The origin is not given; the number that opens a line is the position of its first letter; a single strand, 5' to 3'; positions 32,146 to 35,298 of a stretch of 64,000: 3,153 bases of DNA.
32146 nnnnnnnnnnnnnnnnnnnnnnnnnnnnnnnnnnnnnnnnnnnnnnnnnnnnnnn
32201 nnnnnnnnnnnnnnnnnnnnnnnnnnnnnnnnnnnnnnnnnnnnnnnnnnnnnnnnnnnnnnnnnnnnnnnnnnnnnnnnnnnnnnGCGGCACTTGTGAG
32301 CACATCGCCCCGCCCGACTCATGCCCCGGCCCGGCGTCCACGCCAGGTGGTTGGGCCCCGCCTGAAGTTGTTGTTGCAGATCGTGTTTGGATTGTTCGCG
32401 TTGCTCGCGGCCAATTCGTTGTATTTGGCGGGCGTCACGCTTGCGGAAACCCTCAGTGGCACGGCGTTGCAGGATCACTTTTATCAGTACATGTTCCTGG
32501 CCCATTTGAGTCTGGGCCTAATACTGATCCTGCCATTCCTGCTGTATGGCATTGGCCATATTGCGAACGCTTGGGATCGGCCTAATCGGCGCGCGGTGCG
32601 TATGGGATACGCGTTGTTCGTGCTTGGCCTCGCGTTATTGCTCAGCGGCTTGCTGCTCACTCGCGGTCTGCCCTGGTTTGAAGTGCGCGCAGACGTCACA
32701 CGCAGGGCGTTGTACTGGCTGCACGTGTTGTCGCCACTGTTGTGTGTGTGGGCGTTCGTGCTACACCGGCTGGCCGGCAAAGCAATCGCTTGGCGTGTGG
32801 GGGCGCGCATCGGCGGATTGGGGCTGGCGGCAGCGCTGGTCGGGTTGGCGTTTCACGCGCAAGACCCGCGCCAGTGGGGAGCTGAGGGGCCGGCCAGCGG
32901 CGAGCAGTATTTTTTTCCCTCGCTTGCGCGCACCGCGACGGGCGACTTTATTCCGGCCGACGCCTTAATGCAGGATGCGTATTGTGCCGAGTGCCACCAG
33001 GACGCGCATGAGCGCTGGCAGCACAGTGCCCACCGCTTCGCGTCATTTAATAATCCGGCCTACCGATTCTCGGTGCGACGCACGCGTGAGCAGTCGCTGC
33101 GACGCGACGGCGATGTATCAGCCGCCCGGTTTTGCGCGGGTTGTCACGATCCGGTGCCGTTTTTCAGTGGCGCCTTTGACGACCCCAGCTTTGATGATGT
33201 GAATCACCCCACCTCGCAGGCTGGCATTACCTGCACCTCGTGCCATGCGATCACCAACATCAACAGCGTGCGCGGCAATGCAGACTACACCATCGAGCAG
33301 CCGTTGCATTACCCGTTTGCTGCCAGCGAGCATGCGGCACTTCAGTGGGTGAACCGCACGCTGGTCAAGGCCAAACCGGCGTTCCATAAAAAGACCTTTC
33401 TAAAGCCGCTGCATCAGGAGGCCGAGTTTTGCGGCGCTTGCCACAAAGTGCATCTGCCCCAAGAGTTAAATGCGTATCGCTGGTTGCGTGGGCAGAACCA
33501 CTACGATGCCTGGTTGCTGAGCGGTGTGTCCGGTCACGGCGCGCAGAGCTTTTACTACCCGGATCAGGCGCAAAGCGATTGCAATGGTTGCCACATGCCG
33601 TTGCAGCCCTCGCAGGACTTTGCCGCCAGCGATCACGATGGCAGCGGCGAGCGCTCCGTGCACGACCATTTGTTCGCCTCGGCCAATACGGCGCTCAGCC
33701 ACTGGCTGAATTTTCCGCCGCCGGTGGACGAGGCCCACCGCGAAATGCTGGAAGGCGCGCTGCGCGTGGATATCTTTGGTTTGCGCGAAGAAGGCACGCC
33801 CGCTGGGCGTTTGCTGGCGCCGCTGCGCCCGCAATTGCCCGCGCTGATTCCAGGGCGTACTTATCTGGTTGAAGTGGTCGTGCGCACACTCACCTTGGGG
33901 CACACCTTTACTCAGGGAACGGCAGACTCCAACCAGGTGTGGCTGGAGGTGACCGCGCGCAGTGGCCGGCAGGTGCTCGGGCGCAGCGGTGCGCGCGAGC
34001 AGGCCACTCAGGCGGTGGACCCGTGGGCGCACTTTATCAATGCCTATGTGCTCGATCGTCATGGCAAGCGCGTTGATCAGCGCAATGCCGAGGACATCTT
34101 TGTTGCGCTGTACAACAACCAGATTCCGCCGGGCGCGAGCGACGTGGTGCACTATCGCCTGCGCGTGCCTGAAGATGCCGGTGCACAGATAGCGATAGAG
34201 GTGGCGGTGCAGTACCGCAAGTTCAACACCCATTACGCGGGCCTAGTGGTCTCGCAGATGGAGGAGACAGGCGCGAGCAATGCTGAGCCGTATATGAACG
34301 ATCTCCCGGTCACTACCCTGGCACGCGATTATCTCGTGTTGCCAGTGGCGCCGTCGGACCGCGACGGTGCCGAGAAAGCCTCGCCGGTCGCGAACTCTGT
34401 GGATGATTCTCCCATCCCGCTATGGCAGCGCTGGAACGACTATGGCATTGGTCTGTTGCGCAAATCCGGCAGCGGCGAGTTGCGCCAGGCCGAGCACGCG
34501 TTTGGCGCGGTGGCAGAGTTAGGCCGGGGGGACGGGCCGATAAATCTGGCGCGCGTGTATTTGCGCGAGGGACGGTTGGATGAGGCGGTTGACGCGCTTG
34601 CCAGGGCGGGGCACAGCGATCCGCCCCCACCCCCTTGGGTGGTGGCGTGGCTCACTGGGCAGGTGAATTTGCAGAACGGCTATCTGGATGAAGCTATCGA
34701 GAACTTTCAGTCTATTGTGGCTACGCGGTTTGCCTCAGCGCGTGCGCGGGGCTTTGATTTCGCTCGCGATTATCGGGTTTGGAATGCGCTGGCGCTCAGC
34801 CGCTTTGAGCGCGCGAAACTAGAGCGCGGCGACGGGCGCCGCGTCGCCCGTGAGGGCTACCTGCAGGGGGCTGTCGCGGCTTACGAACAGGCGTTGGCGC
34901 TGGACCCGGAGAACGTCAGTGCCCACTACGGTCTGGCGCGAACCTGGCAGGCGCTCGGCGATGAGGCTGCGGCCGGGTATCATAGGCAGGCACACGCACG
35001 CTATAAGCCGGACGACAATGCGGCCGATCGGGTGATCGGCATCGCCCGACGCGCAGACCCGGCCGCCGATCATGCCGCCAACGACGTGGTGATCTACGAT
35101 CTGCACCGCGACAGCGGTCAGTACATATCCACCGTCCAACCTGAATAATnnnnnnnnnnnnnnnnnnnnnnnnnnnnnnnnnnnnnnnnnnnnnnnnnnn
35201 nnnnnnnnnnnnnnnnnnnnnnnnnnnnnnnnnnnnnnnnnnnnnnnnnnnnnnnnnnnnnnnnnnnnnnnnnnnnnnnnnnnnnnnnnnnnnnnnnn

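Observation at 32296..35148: Unusual tripartite cytochrome: His-bearing 5-TM domain + five CxxCH hemes + TPR tail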

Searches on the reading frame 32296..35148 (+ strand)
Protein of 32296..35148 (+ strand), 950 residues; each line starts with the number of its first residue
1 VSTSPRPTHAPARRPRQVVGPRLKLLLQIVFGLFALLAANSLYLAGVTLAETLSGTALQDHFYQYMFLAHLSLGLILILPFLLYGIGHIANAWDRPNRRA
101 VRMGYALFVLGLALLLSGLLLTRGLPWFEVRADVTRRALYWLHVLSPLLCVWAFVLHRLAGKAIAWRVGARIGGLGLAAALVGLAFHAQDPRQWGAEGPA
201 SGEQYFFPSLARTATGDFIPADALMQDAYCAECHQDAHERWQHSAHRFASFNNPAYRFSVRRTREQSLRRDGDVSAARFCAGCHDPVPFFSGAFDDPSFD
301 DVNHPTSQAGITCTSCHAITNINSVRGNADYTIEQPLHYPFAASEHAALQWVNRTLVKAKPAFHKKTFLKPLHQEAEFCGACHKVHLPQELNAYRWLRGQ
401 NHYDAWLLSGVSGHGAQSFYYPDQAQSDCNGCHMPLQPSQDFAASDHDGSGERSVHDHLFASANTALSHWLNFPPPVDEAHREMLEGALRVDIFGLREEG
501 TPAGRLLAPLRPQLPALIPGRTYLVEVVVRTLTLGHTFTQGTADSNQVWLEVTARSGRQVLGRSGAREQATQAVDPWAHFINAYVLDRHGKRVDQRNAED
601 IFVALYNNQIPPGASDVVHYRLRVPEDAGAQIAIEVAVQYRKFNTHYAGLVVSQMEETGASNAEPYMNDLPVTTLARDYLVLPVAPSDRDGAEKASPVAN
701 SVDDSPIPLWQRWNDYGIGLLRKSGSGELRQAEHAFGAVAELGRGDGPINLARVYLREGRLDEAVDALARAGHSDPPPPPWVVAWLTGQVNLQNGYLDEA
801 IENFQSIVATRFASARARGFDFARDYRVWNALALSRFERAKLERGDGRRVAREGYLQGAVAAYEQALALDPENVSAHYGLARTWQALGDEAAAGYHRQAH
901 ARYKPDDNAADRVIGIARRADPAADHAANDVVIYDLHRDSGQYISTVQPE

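Call 3: search_protein_families(library=pfam, proteins=[window:32296-35148:+], max_evalue=0.1)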
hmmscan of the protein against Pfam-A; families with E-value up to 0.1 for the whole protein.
window:32296-35148:+ (950 aa): 21 families
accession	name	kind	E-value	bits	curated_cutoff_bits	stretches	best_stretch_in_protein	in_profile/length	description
PF14559.12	TPR_19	-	5e-11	43.2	25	2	853-893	4-44/68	Tetratricopeptide repeat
PF13414.12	TPR_11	-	1.5e-09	37.8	26.8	1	853-885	7-39/42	TPR repeat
PF13435.11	Cytochrome_C554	-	4.6e-08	34.3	20.8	1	230-317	2-83/84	Cytochrome c554 and c-prime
PF07719.23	TPR_2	-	1.4e-07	31.5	27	1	852-873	13-34/34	Tetratricopeptide repeat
PF13428.12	TPR_14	-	1.5e-06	28.7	23.5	1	851-882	12-43/44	Tetratricopeptide repeat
PF13431.12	TPR_17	-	6.9e-06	26.4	24.4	1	862-891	1-30/34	Tetratricopeptide repeat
PF13181.12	TPR_8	-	1.4e-05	25.4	25.7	0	853-873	14-34/34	Tetratricopeptide repeat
PF13176.12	TPR_7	-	1.8e-05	24.9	27.9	1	750-776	4-32/36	Tetratricopeptide repeat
PF16918.11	PknG_TPR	-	2.4e-05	23.7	27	1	747-893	96-214/340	Protein kinase G tetratricopeptide repeat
PF00515.34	TPR_1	-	4.6e-05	23.5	27.8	0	858-873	19-34/34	Tetratricopeptide repeat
PF13432.12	TPR_16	-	0.00025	21.9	32.7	3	750-808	2-58/65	Tetratricopeptide repeat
PF14537.11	Cytochrom_c3_2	-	0.00096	20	25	1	227-319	6-66/79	Cytochrome c3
PF14522.11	Cytochrome_C7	-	0.001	19.3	24.8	1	226-317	12-66/67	Cytochrome c7 and related cytochrome c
PF23914.1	TPR_CcmH_CycH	-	0.0011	19.3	42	0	851-892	61-102/158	Cytochrome c-type biogenesis protein H TPR domain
PF12773.13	DZR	-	0.0026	18.3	27.3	0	276-323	11-37/45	Double zinc ribbon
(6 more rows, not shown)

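Call 4: search_protein_families(library=ncbifam, proteins=[window:32296-35148:+], max_evalue=0.1)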
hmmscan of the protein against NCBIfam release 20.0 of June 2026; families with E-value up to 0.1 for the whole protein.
window:32296-35148:+ (950 aa): 13 families
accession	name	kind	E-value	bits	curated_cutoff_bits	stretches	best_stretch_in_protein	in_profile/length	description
TIGR02917.1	PEP_TPR_lipo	equivalog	5.4e-05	21.2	312.2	1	752-896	370-521/899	XrtA/PEP-CTERM system TPR-repeat protein PrsT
NF040959.1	MamA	equivalog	5.8e-05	22.6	200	0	835-893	32-90/204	magnetosome protein MamA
TIGR03508.1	decahem_SO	subfamily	0.00014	21.5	192.2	2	221-318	64-151/258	DmsE family decaheme c-type cytochrome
NF040886.1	cyt_C_like_Sec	equivalog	0.0005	18.8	250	0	228-346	46-188/423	multiheme c-type cytochrome (seleno)protein ExtKL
TIGR02552.1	LcrH_SycD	equivalog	0.0017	18.1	104.8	0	856-893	68-105/136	SycD/LcrH family type III secretion system chaperone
TIGR02521.1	type_IV_pilW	equivalog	0.0024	17.5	154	0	853-899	44-91/234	type IV pilus biogenesis/stability protein PilW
NF047558.1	TPR_END_plus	domain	0.023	14.7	32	0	750-773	4-27/56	TPR end-of-group domain-containing protein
NF008520.0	PRK11447.1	equivalog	0.041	11.6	858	1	758-922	282-434/1157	cellulose synthase complex outer membrane protein BcsC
NF008659.0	PRK11659.1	equivalog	0.049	13.3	184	0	227-389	46-148/188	cytochrome c nitrite reductase pentaheme subunit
NF033762.1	social_mot_Tgl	equivalog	0.066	12.5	225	0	851-881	42-72/252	social motility TPR repeat lipoprotein Tgl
NF004920.0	PRK06277.1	equivalog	0.081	11.7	578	0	30-140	122-231/478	energy conserving hydrogenase EhbF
NF040658.1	Myxo_OME_TraC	equivalog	0.09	11.4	500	0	831-891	28-85/602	outer membrane exchange accessory lipoprotein TraC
NF045713.1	CxxCH_16_HmcA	equivalog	0.093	11.3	400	0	226-459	75-277/541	sulfate respiration complex hexadecaheme cytochrome HmcA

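Call 6: find_homologous_proteins(query=window:32296-35148:+, max_evalue=0.00001)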
Query window:32296-35148:+ (950 aa): 5902 proteins with E <= 0.00001 among 8000 candidates; the best 120 are listed.
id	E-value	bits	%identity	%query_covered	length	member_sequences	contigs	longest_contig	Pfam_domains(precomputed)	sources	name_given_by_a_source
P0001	0.0e+0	2212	100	100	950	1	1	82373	PF14559.13,PF13431.13,PF13435.12,PF13414.13,PF13176.13,PF13428.13,PF13181.13,PF07719.24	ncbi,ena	-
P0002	0.0e+0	1358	65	99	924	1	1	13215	PF14559.13,PF23914.2,PF13435.12,PF13414.13,PF13432.13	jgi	jgi:tetratricopeptide (TPR) repeat protein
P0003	0.0e+0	1345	63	97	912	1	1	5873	PF14559.13,PF13435.12,PF07719.24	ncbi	ncbi:MAG: multiheme c-type cytochrome [Pseudomonadota bacterium]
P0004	0.0e+0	1345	62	99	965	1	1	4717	PF14559.13,PF13435.12,PF07719.24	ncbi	-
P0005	0.0e+0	1343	63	98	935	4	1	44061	PF14559.13,PF13431.13,PF13435.12,PF13414.13,PF21033.5,PF13432.13,PF13181.13,PF07719.24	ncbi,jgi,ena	jgi:tetratricopeptide (TPR) repeat protein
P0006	0.0e+0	1342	63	99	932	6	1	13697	PF14559.13,PF13431.13,PF13435.12,PF13414.13,PF00515.35,PF21033.5,PF13432.13,PF13428.13,PF13181.13,PF07719.24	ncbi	-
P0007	0.0e+0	1341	63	97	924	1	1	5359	PF14559.13,PF13435.12,PF13414.13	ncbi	-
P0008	0.0e+0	1341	63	99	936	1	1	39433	PF14559.13,PF13431.13,PF13414.13,PF12773.14,PF00515.35,PF13176.13,PF21033.5,PF13181.13,PF07719.24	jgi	-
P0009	0.0e+0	1337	63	98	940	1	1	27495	PF13431.13,PF13435.12,PF13414.13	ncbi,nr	ncbi:MAG TPA: tetratricopeptide repeat protein [Gammaproteobacteria bacterium]|nr:tetratricopeptide 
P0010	0.0e+0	1333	63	99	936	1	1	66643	PF14559.13,PF13414.13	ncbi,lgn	-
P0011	0.0e+0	1331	62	99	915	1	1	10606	PF13435.12,PF13414.13,PF07719.24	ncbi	ncbi:MAG: multiheme c-type cytochrome [Pseudomonadota bacterium]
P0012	0.0e+0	1330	62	98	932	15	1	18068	PF14559.13,PF13431.13,PF13435.12,PF13414.13,PF00515.35,PF13424.13,PF21033.5,PF13428.13,PF13181.13,PF07719.24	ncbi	-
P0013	0.0e+0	1330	61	100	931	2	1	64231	PF14559.13,PF13431.13,PF23914.2,PF13435.12,PF13414.13,PF00515.35,PF21033.5,PF13432.13,PF07719.24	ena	-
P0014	0.0e+0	1327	64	97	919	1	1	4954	PF14559.13,PF13414.13,PF13432.13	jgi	jgi:tetratricopeptide (TPR) repeat protein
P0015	0.0e+0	1325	62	99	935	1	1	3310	PF14559.13,PF13431.13,PF13414.13,PF00515.35,PF13176.13,PF13432.13,PF07719.24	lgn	-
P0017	0.0e+0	1324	62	99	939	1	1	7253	PF13435.12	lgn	-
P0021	0.0e+0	1320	62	98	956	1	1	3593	PF14559.13,PF13435.12,PF13432.13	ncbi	-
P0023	0.0e+0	1319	61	98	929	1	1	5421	PF14559.13,PF13431.13,PF23914.2,PF13435.12,PF13414.13,PF00515.35,PF13424.13,PF13428.13,PF13181.13,PF07719.24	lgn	-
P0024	0.0e+0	1318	62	97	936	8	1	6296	PF14559.13,PF13435.12,PF13414.13,PF13432.13,PF07719.24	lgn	-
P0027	0.0e+0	1315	64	98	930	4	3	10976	PF14559.13,PF13435.12,PF13414.13,PF07719.24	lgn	-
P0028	0.0e+0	1315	62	99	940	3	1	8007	PF14559.13,PF23914.2,PF13435.12,PF13414.13,PF00515.35,PF21033.5,PF13432.13,PF07719.24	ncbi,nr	ncbi:MAG: tetratricopeptide repeat protein [Xanthomonadales bacterium]|nr:tetratricopeptide repeat p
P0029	0.0e+0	1314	62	98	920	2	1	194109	PF14559.13,PF13435.12,PF13414.13,PF13432.13,PF07719.24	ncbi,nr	ncbi:MAG: hypothetical protein HKN06_08425 [Gammaproteobacteria bacterium]|nr:hypothetical protein [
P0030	0.0e+0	1314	62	97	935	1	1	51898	PF14559.13,PF13431.13,PF13435.12,PF13414.13,PF00515.35,PF13428.13,PF07719.24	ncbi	ncbi:MAG: tetratricopeptide repeat protein [Gammaproteobacteria bacterium]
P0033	0.0e+0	1313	62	98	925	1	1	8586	PF14559.13,PF13435.12,PF13414.13,PF00515.35,PF13424.13,PF21033.5,PF13428.13,PF13181.13,PF07719.24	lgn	-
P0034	0.0e+0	1311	63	97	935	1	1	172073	PF14559.13,PF13431.13,PF13435.12,PF13414.13,PF21033.5,PF13432.13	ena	-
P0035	0.0e+0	1310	62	98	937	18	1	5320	PF14559.13,PF13435.12,PF13414.13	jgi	jgi:tetratricopeptide (TPR) repeat protein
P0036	0.0e+0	1308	61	97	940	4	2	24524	PF13431.13,PF13435.12,PF13414.13,PF13432.13,PF13181.13,PF07719.24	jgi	jgi:tetratricopeptide (TPR) repeat protein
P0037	0.0e+0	1308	60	99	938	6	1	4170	PF14559.13,PF13435.12,PF13414.13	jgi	-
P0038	0.0e+0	1308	62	99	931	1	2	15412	PF14559.13,PF13431.13,PF13435.12,PF13414.13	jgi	jgi:tetratricopeptide repeat protein/cytochrome c554/c'-like protein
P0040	0.0e+0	1307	62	98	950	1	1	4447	PF14559.13,PF13431.13,PF13435.12,PF13414.13,PF00515.35,PF13432.13,PF13181.13,PF07719.24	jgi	-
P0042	0.0e+0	1306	60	99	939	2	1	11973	PF14559.13,PF13431.13,PF13435.12,PF13414.13,PF16918.12,PF00515.35,PF13432.13,PF13428.13,PF13181.13,PF07719.24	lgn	-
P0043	0.0e+0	1306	62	98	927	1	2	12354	PF14559.13,PF13435.12,PF13414.13,PF13432.13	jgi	jgi:Cytochrome c554 and c-prime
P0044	0.0e+0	1305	61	97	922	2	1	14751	PF14559.13,PF13435.12,PF13414.13,PF21033.5,PF13432.13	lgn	-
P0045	0.0e+0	1305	61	99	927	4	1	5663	PF13435.12,PF13414.13,PF13428.13,PF07719.24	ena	-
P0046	0.0e+0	1305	62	97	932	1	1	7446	PF14559.13,PF13435.12,PF13432.13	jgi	jgi:tetratricopeptide (TPR) repeat protein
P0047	0.0e+0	1304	61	99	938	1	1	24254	PF14559.13,PF13431.13,PF13435.12,PF13414.13,PF00515.35,PF21033.5,PF13432.13,PF13428.13,PF07719.24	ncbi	-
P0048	0.0e+0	1304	61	98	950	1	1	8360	PF14559.13,PF13435.12,PF13414.13,PF13432.13,PF07719.24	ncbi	ncbi:MAG: multiheme c-type cytochrome [Gammaproteobacteria bacterium]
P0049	0.0e+0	1304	61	99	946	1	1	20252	PF14559.13,PF13435.12,PF13414.13,PF21033.5,PF07719.24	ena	-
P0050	0.0e+0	1304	61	100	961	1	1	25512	PF14559.13,PF13435.12,PF13414.13,PF13432.13,PF07719.24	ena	-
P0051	0.0e+0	1304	62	97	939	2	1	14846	PF14559.13,PF13431.13,PF13435.12,PF13414.13,PF00515.35,PF21033.5,PF13432.13,PF13428.13,PF13181.13,PF07719.24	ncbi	ncbi:MAG: tetratricopeptide repeat protein [Pseudomonadota bacterium]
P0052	0.0e+0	1303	61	98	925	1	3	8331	PF14559.13,PF13431.13,PF13435.12,PF13414.13,PF00515.35,PF21033.5,PF13432.13,PF13181.13,PF07719.24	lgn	-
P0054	0.0e+0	1298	61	99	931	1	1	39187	PF14559.13,PF13435.12,PF13414.13,PF07719.24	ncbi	-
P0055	0.0e+0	1298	62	98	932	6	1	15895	PF13431.13,PF23914.2,PF13414.13,PF13176.13,PF13428.13,PF14559.13,PF13435.12,PF00515.35,PF12895.14,PF21033.5,PF13432.13,PF13181.13,PF07719.24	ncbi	-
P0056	0.0e+0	1294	61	98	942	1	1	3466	PF14559.13,PF13431.13,PF13435.12,PF13414.13,PF13181.13,PF07719.24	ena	-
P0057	0.0e+0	1294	61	99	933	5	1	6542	PF14559.13,PF13431.13,PF13435.12,PF13414.13,PF00515.35,PF21033.5,PF13432.13,PF13181.13,PF07719.24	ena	-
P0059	0.0e+0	1293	62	98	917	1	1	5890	PF14559.13,PF13435.12,PF13414.13,PF00515.35,PF21033.5,PF13432.13,PF13428.13,PF07719.24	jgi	jgi:tetratricopeptide (TPR) repeat protein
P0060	0.0e+0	1293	61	99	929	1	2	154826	PF14559.13,PF13431.13,PF13435.12,PF13414.13,PF00515.35,PF13432.13,PF13181.13,PF07719.24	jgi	-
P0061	0.0e+0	1293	60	98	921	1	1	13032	PF14559.13,PF13435.12,PF13414.13,PF00515.35,PF13424.13,PF13432.13,PF13428.13,PF13181.13,PF07719.24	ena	-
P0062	0.0e+0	1292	61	98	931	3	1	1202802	PF14559.13,PF13435.12,PF13414.13,PF00515.35,PF21033.5,PF13432.13,PF13181.13,PF07719.24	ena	-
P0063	0.0e+0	1292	62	98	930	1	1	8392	PF14559.13,PF13431.13,PF13435.12,PF13414.13,PF00515.35,PF21033.5,PF13428.13,PF07719.24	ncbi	-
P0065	0.0e+0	1292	61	97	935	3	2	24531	PF14559.13,PF13431.13,PF13435.12,PF13414.13,PF07719.24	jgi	jgi:tetratricopeptide (TPR) repeat protein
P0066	0.0e+0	1291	62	96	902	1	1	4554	PF13435.12,PF13414.13,PF13424.13,PF13181.13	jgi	jgi:tetratricopeptide (TPR) repeat protein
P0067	0.0e+0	1290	61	98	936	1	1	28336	PF14559.13,PF13431.13,PF13435.12,PF13414.13,PF21033.5,PF13432.13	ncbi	-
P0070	0.0e+0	1286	61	97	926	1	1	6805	PF14559.13,PF02259.30,PF13431.13,PF13435.12,PF13414.13,PF00515.35,PF21033.5,PF13432.13,PF13428.13,PF13181.13,PF07719.24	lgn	-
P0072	0.0e+0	1284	61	99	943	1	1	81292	PF14559.13,PF13431.13,PF13435.12,PF13414.13,PF00515.35,PF21033.5,PF13181.13,PF07719.24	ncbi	-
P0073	0.0e+0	1284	60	98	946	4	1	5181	PF14559.13,PF13431.13,PF13435.12,PF13414.13,PF21033.5,PF13432.13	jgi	-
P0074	0.0e+0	1284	60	99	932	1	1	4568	PF13431.13,PF13435.12,PF13414.13,PF00515.35,PF13432.13,PF13181.13,PF07719.24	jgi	jgi:tetratricopeptide (TPR) repeat protein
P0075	0.0e+0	1284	61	98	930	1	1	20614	PF14559.13,PF13431.13,PF13435.12,PF13414.13,PF00515.35,PF13432.13,PF13181.13,PF07719.24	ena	-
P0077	0.0e+0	1284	60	99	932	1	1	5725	PF13431.13,PF13435.12,PF13414.13,PF00515.35,PF13432.13,PF13181.13,PF07719.24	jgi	jgi:tetratricopeptide (TPR) repeat protein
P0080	0.0e+0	1282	62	97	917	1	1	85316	PF14559.13,PF13431.13,PF13435.12,PF13414.13,PF13432.13,PF13181.13,PF07719.24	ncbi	ncbi:MAG: multiheme c-type cytochrome [Planctomycetota bacterium]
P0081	0.0e+0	1281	61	99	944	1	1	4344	PF14559.13,PF13431.13,PF13435.12,PF13414.13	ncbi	-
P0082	0.0e+0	1280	60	98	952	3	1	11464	PF14559.13,PF13435.12,PF13414.13,PF13432.13,PF07719.24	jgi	-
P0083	0.0e+0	1280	60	99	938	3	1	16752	PF13435.12,PF13414.13,PF16918.12,PF00515.35,PF13432.13,PF13428.13,PF13181.13,PF07719.24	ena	-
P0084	0.0e+0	1280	60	99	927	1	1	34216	PF14559.13,PF13435.12,PF13414.13,PF00515.35,PF13181.13,PF07719.24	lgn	-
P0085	0.0e+0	1280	60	99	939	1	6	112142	PF14559.13,PF13435.12,PF13414.13,PF21033.5,PF13432.13,PF13428.13,PF13181.13,PF07719.24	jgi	-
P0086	0.0e+0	1280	59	97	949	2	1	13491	PF14559.13,PF13431.13,PF13435.12,PF13414.13,PF13432.13,PF07719.24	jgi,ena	-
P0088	0.0e+0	1279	62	97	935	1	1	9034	PF14559.13,PF13435.12,PF13414.13,PF07719.24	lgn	-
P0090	0.0e+0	1278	61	97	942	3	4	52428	PF13435.12,PF13414.13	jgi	jgi:tetratricopeptide (TPR) repeat protein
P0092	0.0e+0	1277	61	99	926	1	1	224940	PF13435.12,PF13414.13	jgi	jgi:hypothetical protein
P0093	0.0e+0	1277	59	99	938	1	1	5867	PF14559.13,PF13435.12,PF13414.13,PF13432.13,PF07719.24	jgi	jgi:hypothetical protein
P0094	0.0e+0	1276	60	99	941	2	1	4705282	PF14559.13,PF13431.13,PF13414.13,PF00515.35,PF21033.5,PF13432.13,PF13181.13,PF07719.24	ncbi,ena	-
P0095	0.0e+0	1276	61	97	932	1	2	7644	PF14559.13,PF13431.13,PF13435.12,PF13414.13,PF21033.5,PF13432.13,PF07719.24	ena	-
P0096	0.0e+0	1275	62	96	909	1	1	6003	PF14559.13,PF13435.12,PF13414.13,PF00515.35,PF13181.13,PF07719.24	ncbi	-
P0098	0.0e+0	1275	60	98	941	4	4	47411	PF14559.13,PF13435.12,PF13414.13,PF21033.5,PF07719.24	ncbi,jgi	ncbi:MAG: tetratricopeptide repeat protein [Gammaproteobacteria bacterium]|jgi:hypothetical protein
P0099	0.0e+0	1274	61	97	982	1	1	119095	PF13431.13,PF13435.12,PF14522.12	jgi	-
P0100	0.0e+0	1274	60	99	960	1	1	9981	PF14559.13,PF13435.12,PF13414.13,PF13432.13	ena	-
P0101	0.0e+0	1274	59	99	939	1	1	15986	PF14559.13,PF13435.12,PF13414.13,PF21033.5,PF13432.13,PF13181.13,PF07719.24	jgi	jgi:tetratricopeptide (TPR) repeat protein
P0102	0.0e+0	1273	61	97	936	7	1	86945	PF14559.13,PF13431.13,PF13435.12,PF13414.13,PF00515.35,PF13424.13,PF13432.13,PF13181.13,PF07719.24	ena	-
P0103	0.0e+0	1272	59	100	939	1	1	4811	PF14559.13,PF13435.12,PF13414.13,PF00515.35,PF13424.13,PF13176.13,PF21033.5,PF13432.13,PF13181.13,PF07719.24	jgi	-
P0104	0.0e+0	1272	60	98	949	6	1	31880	PF14559.13,PF13435.12,PF13414.13,PF21033.5,PF13432.13,PF07719.24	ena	-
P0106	0.0e+0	1272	60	98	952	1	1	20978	PF14559.13,PF13435.12,PF13414.13,PF21033.5,PF13432.13,PF07719.24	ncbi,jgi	jgi:tetratricopeptide (TPR) repeat protein/cytochrome b subunit of formate dehydrogenase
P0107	0.0e+0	1271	61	99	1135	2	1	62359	PF14559.13,PF13431.13,PF13435.12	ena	-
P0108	0.0e+0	1271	58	99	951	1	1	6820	PF13435.12,PF13414.13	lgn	-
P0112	0.0e+0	1270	59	100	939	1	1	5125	PF07721.21,PF14559.13,PF13431.13,PF13435.12,PF13414.13,PF21033.5,PF13432.13,PF07719.24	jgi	-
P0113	0.0e+0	1269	60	99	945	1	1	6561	PF14559.13,PF13435.12,PF13414.13,PF16918.12,PF00515.35,PF21033.5,PF13432.13,PF13181.13,PF07719.24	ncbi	-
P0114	0.0e+0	1269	60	100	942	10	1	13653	PF14559.13,PF13435.12,PF13414.13,PF00515.35,PF13432.13,PF07719.24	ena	-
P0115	0.0e+0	1268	60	99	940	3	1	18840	PF14559.13,PF13435.12,PF13414.13,PF13424.13,PF21033.5,PF13432.13,PF13428.13,PF13181.13,PF07719.24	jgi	jgi:hypothetical protein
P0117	0.0e+0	1267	60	98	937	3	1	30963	PF14559.13,PF13431.13,PF13435.12,PF13414.13,PF00515.35,PF13424.13,PF13176.13,PF21033.5,PF13432.13,PF13181.13,PF07719.24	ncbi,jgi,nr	ncbi:MAG: tetratricopeptide repeat protein [Gammaproteobacteria bacterium]|jgi:Flp pilus assembly pr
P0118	0.0e+0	1267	59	98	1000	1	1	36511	PF14559.13,PF13435.12,PF13414.13,PF21033.5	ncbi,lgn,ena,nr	ncbi:MAG: hypothetical protein MPN21_19965 [Thermoanaerobaculia bacterium]|nr:hypothetical protein [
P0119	0.0e+0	1267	60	98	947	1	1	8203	PF14559.13,PF13431.13,PF13435.12,PF13414.13,PF00515.35,PF21033.5,PF13432.13,PF13181.13,PF07719.24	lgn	-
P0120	0.0e+0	1267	61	98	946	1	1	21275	PF14559.13,PF13431.13,PF13435.12,PF13414.13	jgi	jgi:tetratricopeptide (TPR) repeat protein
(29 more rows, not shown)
